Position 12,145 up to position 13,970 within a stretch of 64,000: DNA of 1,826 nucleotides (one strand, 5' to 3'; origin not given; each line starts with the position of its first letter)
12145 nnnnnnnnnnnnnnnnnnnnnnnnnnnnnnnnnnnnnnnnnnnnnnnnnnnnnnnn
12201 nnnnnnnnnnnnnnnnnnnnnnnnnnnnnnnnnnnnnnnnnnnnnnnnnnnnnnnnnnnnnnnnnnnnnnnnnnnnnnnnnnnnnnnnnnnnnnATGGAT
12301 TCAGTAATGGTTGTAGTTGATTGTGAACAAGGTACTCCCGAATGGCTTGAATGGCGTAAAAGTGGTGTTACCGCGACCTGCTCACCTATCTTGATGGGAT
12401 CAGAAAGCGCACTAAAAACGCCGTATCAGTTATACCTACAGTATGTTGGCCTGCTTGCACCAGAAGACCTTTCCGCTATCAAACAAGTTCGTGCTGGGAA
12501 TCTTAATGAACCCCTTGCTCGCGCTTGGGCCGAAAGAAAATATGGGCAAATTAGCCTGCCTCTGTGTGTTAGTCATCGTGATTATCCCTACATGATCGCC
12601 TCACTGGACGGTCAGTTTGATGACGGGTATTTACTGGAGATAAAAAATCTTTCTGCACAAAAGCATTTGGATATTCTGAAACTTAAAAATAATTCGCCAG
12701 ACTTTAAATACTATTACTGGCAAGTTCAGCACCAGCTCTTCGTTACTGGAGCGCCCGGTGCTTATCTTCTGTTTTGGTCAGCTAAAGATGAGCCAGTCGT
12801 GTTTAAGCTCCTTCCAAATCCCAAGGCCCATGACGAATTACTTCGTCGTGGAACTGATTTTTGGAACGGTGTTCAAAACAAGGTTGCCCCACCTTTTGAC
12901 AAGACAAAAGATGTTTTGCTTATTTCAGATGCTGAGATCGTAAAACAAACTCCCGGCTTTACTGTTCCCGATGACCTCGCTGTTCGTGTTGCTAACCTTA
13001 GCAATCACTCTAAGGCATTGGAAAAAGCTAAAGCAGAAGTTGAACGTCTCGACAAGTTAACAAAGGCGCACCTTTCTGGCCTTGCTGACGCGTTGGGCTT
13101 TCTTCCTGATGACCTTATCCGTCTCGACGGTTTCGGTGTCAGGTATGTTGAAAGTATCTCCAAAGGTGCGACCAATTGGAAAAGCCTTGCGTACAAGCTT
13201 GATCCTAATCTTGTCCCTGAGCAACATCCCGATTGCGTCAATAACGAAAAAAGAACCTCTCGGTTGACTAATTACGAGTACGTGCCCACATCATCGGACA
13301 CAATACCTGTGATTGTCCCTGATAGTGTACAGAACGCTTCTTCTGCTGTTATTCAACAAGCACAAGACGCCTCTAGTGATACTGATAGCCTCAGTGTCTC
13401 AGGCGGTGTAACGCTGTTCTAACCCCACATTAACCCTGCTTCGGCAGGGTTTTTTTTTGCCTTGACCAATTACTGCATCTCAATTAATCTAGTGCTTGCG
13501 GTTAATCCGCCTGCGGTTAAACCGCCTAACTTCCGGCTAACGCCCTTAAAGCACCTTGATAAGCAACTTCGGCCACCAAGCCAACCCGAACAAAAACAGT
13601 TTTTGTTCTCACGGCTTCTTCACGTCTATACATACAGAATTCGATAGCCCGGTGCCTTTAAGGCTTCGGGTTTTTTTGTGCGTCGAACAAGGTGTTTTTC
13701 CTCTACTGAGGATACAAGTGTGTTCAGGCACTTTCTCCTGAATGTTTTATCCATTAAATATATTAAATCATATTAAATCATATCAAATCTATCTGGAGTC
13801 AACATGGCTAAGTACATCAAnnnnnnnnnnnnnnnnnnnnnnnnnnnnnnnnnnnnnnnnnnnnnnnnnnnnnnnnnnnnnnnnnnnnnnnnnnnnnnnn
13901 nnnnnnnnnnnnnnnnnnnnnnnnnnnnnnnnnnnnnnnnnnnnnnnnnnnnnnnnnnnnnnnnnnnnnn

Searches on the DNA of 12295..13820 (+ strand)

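Call 36: search_dna_similar(query=L007:3175-3475:+, collection=plasmids, mode=distant, rows=spread, max_rows=30)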
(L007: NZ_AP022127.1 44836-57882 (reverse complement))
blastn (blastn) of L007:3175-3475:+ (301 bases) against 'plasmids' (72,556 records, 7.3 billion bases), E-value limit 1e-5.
Records with a match: 119; places in all: 130; records where one place covers at least 80% of the query: 82.
Best place of each record, by identity: >=99% 71; 95-99% 11; 80-90% 11; 60-80% 26.
By first word of the organism name: Citrobacter 57; Providencia 21; Klebsiella 20; Enterobacter 6; Escherichia 4; Proteus 4; Salmonella 2; Kosakonia 1; Raoultella 1; Kluyvera 1; and 2 more.
By predicted mobility (MOB-suite, as given by PLSDB): conjugative 63; mobilizable 53; non-mobilizable 3.
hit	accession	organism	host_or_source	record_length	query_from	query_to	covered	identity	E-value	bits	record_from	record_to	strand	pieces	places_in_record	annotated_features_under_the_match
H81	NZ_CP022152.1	Citrobacter freundii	water,wastewater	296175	1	301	100%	100.0%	3e-152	544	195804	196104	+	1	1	hypothetical protein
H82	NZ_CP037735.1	Citrobacter freundii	cell culture,hospital sink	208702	1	301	100%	100.0%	3e-152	544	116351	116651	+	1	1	hypothetical protein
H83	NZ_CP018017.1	Kosakonia radicincitans DSM 16656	winter wheat,phyllosphere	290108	1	301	100%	100.0%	3e-152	544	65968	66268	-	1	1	hypothetical protein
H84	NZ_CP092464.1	Citrobacter freundii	Homo sapiens,bacterium,postoperative ...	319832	1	301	100%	100.0%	3e-152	544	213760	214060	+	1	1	hypothetical protein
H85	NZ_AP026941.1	Citrobacter freundii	Mastacembelus,gut contents of ...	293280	1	301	100%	100.0%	3e-152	544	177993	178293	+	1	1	hypothetical protein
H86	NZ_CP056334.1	Citrobacter freundii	culture,Freshwater sample from upstream ...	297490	1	301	100%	100.0%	3e-152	544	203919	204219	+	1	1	hypothetical protein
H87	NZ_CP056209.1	Citrobacter freundii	culture,Wastewater influent sample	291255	1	301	100%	100.0%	3e-152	544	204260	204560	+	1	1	hypothetical protein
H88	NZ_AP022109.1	Klebsiella aerogenes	-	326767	1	301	100%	100.0%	3e-152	544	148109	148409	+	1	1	hypothetical protein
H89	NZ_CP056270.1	Citrobacter sp. RHBSTW-00881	culture,Freshwater sample from ...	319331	1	301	100%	100.0%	3e-152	544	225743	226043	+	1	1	hypothetical protein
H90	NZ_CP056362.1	Citrobacter sp. RHBSTW-00667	culture,Wastewater influent sample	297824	1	301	100%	100.0%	3e-152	544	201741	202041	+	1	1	hypothetical protein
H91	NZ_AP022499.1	Enterobacter kobei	-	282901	1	301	100%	100.0%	3e-152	544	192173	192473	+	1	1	hypothetical protein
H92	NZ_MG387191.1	Citrobacter freundii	-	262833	1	301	100%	100.0%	3e-152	544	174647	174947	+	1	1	hypothetical protein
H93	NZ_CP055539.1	Citrobacter freundii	culture,Wastewater effluent sample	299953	1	301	100%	100.0%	3e-152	544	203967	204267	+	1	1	hypothetical protein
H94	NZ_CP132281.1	Citrobacter youngae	-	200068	1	301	100%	100.0%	3e-152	544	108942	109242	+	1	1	hypothetical protein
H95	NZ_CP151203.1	Citrobacter freundii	-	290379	1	301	100%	100.0%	3e-152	544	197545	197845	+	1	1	hypothetical protein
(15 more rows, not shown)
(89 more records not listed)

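Call 87: search_rna_families(source=window, start=13400, end=13820, threshold=evalue, max_evalue=5)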
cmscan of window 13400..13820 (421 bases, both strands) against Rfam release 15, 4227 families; matches with E-value up to 5: 10.
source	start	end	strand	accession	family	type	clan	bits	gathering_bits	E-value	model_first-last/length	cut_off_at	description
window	13400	13465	+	RF02860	Arrc14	Gene; sRNA;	-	21.4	99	0.64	100-167/167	5'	Actinobacillus sRNA 14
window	13582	13679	-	RF00516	ylbH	Cis-reg; leader;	-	20.7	50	0.029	1-122/122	no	ylbH leader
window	13400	13454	+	RF02144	rsmX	Gene;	CL00106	19.7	56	0.15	60-114/114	5'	rsmX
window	13401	13465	+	RF00519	suhB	Gene; sRNA;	CL00108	18.7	41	0.17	1-77/77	no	Makes More Granules Regulator RNA (mmgR)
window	13415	13457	+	RF02278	Betaproteobacteria_toxic_sRNA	Gene; sRNA;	-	15.3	50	1.6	1-64/64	no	Betaproteobacteria toxic small RNA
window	13409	13457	-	RF02628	Hrs1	Gene; sRNA;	-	15.3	56.4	2.1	1-74/74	no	Hfq-regulated sRNA 1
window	13627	13679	+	RF02399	NsiR1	Gene; sRNA;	-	14.2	39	3.5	1-60/60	no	Nitrogen stress-induced RNA 1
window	13400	13458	+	RF02837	anti-hemB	Gene; sRNA;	-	14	49.5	1.1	22-81/81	5'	Burkholderia RNA 7 (anti-hemB)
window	13431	13493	-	RF02236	asX2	Gene; sRNA;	-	13.8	70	3.9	1-87/87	no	Xanthomonas sRNA asX2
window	13400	13455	+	RF01400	istR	Gene; antitoxin;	-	13.5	45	3.2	62-130/130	5'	istR Hfq binding RNA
